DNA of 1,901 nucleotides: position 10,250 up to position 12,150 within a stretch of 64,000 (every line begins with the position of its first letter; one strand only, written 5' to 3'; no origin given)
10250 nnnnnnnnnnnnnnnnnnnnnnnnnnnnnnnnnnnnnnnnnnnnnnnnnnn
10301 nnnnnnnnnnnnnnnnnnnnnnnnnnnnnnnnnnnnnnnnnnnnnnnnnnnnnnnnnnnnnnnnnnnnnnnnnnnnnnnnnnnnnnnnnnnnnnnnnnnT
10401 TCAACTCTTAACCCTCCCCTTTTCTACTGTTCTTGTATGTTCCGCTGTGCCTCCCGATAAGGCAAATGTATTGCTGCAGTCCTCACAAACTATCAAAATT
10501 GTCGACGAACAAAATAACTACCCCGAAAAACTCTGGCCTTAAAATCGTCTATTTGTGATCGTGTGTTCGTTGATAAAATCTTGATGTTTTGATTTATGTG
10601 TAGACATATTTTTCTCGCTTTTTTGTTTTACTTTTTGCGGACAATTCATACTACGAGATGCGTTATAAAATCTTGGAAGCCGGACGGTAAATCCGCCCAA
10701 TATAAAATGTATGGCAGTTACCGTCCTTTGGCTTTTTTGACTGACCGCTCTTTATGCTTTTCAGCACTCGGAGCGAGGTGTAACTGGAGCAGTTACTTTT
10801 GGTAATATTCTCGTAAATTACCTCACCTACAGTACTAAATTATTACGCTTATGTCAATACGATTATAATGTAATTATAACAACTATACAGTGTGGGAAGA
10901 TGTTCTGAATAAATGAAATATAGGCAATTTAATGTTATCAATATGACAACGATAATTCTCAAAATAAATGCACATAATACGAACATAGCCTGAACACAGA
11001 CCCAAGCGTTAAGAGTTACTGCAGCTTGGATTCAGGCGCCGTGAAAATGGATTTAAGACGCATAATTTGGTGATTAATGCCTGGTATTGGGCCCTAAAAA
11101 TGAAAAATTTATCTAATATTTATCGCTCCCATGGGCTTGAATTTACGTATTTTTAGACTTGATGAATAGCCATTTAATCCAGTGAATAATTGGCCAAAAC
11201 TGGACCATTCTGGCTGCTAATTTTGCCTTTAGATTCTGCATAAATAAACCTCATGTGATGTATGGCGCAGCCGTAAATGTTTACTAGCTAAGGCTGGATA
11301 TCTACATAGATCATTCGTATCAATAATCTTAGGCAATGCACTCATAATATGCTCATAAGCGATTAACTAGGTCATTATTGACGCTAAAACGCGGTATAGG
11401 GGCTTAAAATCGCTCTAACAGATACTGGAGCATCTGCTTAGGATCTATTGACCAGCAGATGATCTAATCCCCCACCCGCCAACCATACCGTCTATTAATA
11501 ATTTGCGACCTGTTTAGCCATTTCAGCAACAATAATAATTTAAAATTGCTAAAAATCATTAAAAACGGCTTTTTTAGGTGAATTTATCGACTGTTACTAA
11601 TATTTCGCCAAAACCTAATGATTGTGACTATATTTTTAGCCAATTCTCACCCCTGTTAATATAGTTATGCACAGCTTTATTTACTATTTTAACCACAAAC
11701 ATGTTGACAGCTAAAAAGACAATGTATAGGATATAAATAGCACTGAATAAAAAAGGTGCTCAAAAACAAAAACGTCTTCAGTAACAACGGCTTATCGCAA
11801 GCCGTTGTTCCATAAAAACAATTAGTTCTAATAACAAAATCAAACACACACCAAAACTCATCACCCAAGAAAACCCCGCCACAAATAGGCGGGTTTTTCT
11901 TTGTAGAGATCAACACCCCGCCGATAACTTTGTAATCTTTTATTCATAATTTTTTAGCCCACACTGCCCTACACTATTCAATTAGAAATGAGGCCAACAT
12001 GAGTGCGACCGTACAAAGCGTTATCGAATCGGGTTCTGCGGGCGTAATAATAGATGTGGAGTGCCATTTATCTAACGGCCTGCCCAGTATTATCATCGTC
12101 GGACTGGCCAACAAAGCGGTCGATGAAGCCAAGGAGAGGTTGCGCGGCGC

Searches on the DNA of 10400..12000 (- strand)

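Call 64: search_rna_families(source=window, start=10400, end=12000, threshold=evalue, max_evalue=1, show_alignments=2)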
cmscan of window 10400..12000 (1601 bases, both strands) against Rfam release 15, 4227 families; matches with E-value up to 1: 6.
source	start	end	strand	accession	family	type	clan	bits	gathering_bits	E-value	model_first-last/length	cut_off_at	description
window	11875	11894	+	RF03085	abiF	Gene; sRNA;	-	24.2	37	0.17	1-37/37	no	abiF RNA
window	11728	11807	-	RF00518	speF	Cis-reg; leader;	-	22.8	37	0.0031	1-153/153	no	speF leader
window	11732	11843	-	RF00444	PrrF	Gene; sRNA;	-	22.8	90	0.41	1-150/150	no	PrrF RNA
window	11867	11901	+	RF00125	IS128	Gene; sRNA;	-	21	80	0.15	164-198/209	no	IS128 RNA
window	11760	11831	-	RF04038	mir-5985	Gene; miRNA;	-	20.5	100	0.83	1-74/74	no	mir-5985 microRNA precursor family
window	11068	11152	+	RF01219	snoR100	Gene; snRNA; snoRNA; HACA-box;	-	19.6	50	0.8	1-116/116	no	Small nucleolar RNA snoR100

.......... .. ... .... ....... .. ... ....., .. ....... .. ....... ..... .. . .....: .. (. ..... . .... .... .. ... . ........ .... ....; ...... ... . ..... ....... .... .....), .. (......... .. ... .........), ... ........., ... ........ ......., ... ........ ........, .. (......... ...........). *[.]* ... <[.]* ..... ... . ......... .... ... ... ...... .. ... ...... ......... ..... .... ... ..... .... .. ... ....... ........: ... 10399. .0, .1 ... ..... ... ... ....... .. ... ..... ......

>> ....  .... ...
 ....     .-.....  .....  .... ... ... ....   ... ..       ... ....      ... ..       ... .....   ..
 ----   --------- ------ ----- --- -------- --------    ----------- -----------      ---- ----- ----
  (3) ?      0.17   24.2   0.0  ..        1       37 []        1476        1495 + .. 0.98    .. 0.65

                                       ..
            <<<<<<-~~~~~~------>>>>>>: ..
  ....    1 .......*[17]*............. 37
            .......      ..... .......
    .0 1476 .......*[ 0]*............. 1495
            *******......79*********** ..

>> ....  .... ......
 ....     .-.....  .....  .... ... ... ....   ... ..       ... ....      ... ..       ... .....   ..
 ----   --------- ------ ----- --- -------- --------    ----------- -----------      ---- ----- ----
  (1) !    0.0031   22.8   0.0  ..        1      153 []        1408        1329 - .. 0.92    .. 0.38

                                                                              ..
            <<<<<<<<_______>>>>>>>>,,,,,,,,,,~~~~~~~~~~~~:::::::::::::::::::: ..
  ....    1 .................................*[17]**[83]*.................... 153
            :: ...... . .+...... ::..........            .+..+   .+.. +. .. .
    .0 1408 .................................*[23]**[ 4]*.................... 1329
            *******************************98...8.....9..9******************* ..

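Call 85: search_rna_families(source=window, start=10560, end=10820, threshold=evalue, max_evalue=10, show_alignments=1)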
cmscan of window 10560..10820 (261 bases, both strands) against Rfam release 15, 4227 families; matches with E-value up to 10: 1.
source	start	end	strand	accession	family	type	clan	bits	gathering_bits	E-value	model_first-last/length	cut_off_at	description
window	10579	10698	-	RF01578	RUF1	Gene; sRNA;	-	12.3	70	5.1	1-264/264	no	Plasmodium RNA of unkown function RUF1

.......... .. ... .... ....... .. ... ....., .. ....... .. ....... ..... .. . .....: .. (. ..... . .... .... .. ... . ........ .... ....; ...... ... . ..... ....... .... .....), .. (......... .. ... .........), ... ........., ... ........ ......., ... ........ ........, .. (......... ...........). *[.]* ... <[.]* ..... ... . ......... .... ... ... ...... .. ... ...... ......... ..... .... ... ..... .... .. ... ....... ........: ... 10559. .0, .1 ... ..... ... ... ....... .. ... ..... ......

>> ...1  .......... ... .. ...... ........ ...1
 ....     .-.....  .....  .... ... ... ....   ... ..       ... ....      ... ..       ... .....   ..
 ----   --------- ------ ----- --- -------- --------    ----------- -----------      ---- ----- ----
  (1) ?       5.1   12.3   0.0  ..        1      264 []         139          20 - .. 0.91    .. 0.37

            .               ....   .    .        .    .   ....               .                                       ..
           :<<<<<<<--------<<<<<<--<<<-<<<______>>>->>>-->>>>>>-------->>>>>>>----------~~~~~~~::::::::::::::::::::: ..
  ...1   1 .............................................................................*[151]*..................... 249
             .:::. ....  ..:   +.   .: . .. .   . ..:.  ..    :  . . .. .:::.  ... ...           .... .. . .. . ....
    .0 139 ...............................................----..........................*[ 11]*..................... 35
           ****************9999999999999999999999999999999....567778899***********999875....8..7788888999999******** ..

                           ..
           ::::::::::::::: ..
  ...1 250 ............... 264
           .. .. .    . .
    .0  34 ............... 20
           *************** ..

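Call 90: build_rna_model(alignment_id=A5)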
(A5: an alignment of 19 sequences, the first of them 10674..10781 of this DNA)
Model R1 built from alignment A5 (19 sequences, 118 columns); structure: RNAalifold consensus.
model positions 108; base pairs 19; branch points 1; effective number of sequences 2.3; information 0.59 bits per position. Calibrated on 0.2 Mb of random sequence (short: E-values are rough).
structure used (alignment columns):
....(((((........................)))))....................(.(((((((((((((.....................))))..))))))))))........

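Call 91: search_with_rna_model(model_id=R1, sources=[window, L001, L002, L003, L004, L005, L006, L007, L008, L009, L010, L011, L012, L013, L014, L015, L016, L017, L018, L019, L020, L021, L022, L023, L024, L025, L026, L027, L028, L029, L030, L031, L032, L033, L034, L035, L036, L037, L038, L039, L040, L041, L042, L043, L044, L045, L046, L047, L048, L049, L050, L051, L052, L053, L054, L055, L056, L057, L058, L059, L060, L061, L062, L063, L064, L065, L066, L067, L068, L069, L070, L071, L072, L073, L074, L075, L076, L077, L078, L079, L080, L081, L082, L083, L084, L085], max_evalue=0.01, make_alignment=true)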
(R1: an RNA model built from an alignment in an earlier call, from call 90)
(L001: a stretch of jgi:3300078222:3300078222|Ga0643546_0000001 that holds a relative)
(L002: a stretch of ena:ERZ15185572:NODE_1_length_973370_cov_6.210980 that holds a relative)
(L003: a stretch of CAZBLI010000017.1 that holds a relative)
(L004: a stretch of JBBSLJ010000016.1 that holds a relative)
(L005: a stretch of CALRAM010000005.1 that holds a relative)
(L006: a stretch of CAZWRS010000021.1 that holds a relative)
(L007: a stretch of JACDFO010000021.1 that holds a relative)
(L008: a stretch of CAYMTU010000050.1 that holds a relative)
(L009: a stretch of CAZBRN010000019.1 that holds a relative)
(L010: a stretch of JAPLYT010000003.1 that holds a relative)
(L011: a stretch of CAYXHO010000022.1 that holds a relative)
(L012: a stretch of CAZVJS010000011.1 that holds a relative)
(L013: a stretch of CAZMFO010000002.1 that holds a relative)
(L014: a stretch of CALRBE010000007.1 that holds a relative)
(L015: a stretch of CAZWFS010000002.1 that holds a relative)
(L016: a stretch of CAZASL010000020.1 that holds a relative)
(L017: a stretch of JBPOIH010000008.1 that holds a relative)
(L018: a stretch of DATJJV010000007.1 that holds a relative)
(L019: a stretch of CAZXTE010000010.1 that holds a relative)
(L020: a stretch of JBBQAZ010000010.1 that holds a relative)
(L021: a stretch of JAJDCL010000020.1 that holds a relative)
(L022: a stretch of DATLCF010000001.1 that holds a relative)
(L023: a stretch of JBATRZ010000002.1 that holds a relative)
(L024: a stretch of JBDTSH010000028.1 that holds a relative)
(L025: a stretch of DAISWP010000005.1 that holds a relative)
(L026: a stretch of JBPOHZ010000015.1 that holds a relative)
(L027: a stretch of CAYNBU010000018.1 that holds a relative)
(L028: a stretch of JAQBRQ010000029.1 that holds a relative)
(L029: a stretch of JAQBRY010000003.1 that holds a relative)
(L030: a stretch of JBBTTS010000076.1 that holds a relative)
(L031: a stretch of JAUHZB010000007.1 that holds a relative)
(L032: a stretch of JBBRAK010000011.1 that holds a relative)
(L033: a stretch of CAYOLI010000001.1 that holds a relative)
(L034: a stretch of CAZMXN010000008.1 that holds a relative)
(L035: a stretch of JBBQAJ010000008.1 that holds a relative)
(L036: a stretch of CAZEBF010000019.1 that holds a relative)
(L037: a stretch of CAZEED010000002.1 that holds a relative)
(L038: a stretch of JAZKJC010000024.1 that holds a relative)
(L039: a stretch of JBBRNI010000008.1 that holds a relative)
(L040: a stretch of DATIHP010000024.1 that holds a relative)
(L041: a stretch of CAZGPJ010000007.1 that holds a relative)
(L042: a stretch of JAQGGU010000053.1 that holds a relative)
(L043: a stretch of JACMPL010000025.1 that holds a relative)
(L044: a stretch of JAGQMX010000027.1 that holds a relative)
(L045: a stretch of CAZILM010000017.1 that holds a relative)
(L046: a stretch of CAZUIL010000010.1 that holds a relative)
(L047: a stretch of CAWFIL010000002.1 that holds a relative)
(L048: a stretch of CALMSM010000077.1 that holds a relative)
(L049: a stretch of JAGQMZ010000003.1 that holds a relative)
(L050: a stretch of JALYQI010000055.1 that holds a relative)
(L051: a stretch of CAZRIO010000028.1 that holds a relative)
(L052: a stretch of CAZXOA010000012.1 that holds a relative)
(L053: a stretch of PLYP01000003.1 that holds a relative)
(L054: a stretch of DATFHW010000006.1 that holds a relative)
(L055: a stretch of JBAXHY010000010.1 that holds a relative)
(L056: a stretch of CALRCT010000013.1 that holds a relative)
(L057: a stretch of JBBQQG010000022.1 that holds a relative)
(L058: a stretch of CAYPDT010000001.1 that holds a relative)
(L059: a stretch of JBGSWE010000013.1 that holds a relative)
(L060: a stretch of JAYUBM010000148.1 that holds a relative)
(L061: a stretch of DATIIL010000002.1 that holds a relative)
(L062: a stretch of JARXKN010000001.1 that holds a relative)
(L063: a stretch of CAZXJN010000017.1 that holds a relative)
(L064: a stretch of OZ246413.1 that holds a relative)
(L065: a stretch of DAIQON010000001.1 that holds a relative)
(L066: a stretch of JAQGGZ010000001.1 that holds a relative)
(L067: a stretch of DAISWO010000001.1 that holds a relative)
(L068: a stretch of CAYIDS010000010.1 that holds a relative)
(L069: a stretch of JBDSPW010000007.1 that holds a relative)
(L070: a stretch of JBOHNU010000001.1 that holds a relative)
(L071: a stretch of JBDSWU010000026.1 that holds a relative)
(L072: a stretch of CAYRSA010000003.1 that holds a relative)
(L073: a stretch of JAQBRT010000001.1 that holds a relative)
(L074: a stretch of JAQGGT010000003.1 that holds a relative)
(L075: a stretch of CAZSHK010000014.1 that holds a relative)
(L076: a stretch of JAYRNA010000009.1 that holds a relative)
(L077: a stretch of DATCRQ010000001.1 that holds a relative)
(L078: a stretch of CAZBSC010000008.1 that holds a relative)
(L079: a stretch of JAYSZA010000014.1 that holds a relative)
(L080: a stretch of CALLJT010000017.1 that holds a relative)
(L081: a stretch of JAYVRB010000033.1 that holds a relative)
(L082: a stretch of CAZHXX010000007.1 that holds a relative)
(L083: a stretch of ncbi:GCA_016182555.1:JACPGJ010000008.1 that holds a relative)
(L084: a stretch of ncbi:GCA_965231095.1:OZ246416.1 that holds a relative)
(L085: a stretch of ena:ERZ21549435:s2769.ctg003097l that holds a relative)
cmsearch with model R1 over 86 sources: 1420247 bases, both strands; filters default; matches with E-value up to 0.01: 80.
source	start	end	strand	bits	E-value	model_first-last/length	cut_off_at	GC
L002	9000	9104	+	104.2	1.5e-22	1-108/108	no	0.48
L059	6935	7045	+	101.3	7.7e-22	1-108/108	no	0.43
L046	7001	7106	+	100.8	1e-21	1-108/108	no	0.54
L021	5446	5551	+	99.7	1.9e-21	1-108/108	no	0.5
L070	7163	7270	+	99.5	2.1e-21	1-108/108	no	0.51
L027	5213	5323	+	99.3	2.3e-21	1-108/108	no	0.47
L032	6998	7104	+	98.9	2.9e-21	1-108/108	no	0.49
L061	6993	7098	+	98.7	3.4e-21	1-108/108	no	0.5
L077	6991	7099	+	97.7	5.9e-21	1-108/108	no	0.48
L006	101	205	+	96.2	1.4e-20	1-108/108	no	0.51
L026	7010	7118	+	95.3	2.3e-20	1-108/108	no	0.47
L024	6970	7077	+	95.2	2.4e-20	1-108/108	no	0.47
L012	6984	7092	+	94.9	2.9e-20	1-108/108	no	0.48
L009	3931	4037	+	94.7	3.2e-20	1-108/108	no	0.48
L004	7030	7121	+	94.1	4.6e-20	1-108/108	no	0.49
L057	4396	4499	+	94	4.8e-20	1-108/108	no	0.5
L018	7134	7240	+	93.8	5.5e-20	1-108/108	no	0.49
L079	643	752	+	93.8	5.5e-20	1-108/108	no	0.48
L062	6989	7093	+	93.4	6.9e-20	1-108/108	no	0.47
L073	6914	7022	+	93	8.3e-20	1-108/108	no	0.5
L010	6993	7099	+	92.8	9.5e-20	1-108/108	no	0.49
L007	3664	3756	+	92.4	1.2e-19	1-108/108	no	0.49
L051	3421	3528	+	91.3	2.3e-19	1-108/108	no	0.52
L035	6999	7105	+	91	2.6e-19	1-108/108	no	0.48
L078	7021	7128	+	90.3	4e-19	1-108/108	no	0.47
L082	6947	7055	+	89.8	5.3e-19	1-108/108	no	0.44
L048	6354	6450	+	89.5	6.3e-19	1-108/108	no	0.43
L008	2668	2775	+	88.5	1.1e-18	1-108/108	no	0.52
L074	6973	7078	+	87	2.5e-18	1-108/108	no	0.55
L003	201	310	+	86.7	3e-18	1-108/108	no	0.45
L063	6936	7045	+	86.6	3.2e-18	1-108/108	no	0.49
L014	7033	7140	+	86.1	4.2e-18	1-108/108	no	0.52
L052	7021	7130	+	85.3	6.6e-18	1-108/108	no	0.46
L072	7100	7208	+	85.3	6.7e-18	1-108/108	no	0.46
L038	6737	6842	+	84.9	8.6e-18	1-108/108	no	0.51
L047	7050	7159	+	84.7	9.6e-18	1-108/108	no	0.52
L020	7057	7147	+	83.9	1.5e-17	1-108/108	no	0.47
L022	6987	7091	+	83.7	1.6e-17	1-108/108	no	0.5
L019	4161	4266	+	83.7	1.6e-17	1-108/108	no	0.46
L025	6981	7086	+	83.7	1.6e-17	1-108/108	no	0.46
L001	9042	9148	+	83.7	1.7e-17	1-108/108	no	0.52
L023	6954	7065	+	83.5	1.9e-17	1-108/108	no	0.44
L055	3719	3827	+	82.5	3.3e-17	1-108/108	no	0.41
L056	2373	2481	+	82.5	3.3e-17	1-108/108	no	0.41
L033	7125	7232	+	82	4.3e-17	1-108/108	no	0.41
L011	1304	1410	+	81.7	5.1e-17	1-108/108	no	0.47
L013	7013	7121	+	81.7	5.1e-17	1-108/108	no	0.41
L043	7041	7145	+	81.7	5.3e-17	1-108/108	no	0.49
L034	6961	7069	+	81.6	5.3e-17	1-108/108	no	0.44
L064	7092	7190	+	81.4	5.9e-17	1-108/108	no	0.45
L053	7036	7145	+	81.4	6.1e-17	1-108/108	no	0.48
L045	1166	1273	+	81.3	6.3e-17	1-108/108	no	0.44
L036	3671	3777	+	81.3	6.5e-17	1-108/108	no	0.54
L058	7025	7131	+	81.1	7e-17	1-108/108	no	0.55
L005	7000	7102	+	81.1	7.3e-17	1-108/108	no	0.44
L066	7156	7262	+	80.4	1e-16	1-108/108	no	0.53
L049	7040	7146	+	80.4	1.1e-16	1-108/108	no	0.41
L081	4227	4329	+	80.3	1.2e-16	1-108/108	no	0.5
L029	6893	7018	+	79.4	1.9e-16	1-108/108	no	0.5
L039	7030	7137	+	78.7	2.7e-16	1-108/108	no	0.49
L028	7002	7108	+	78.4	3.3e-16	1-108/108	no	0.49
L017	6976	7082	+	78.3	3.6e-16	1-108/108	no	0.54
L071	1657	1762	+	77.3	6.4e-16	1-108/108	no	0.48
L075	4331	4438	+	76.9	7.8e-16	1-108/108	no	0.53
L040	6920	7026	+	76.2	1.1e-15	1-108/108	no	0.54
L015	6684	6788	+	75.2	2.1e-15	1-108/108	no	0.49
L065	6941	7048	+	74.9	2.5e-15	1-108/108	no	0.49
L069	6987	7090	+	73.4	5.8e-15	1-108/108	no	0.52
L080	3093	3206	+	72.7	8.5e-15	1-108/108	no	0.45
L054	6994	7097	+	72.5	9.3e-15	1-108/108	no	0.44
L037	6987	7094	+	71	2.3e-14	1-108/108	no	0.44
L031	6946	7051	+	70.1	3.6e-14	1-108/108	no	0.46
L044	875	980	+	68.8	7.8e-14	1-108/108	no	0.48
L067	6984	7091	+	66.8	2.4e-13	1-108/108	no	0.44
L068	2096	2199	+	64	1.2e-12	1-108/108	no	0.45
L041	6933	7031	+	58.2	3.1e-11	1-108/108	no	0.44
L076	6918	7057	+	45.1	5.4e-08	1-108/108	no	0.5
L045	1211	1301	-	24.7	0.0055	1-108/108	no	0.35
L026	7052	7152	-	24.3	0.0069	1-108/108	no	0.37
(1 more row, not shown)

Alignment A6: 80 matches aligned to the model, 174 columns, each read 5' to 3' on its own strand. Consensus structure (alignment columns), stored with it:
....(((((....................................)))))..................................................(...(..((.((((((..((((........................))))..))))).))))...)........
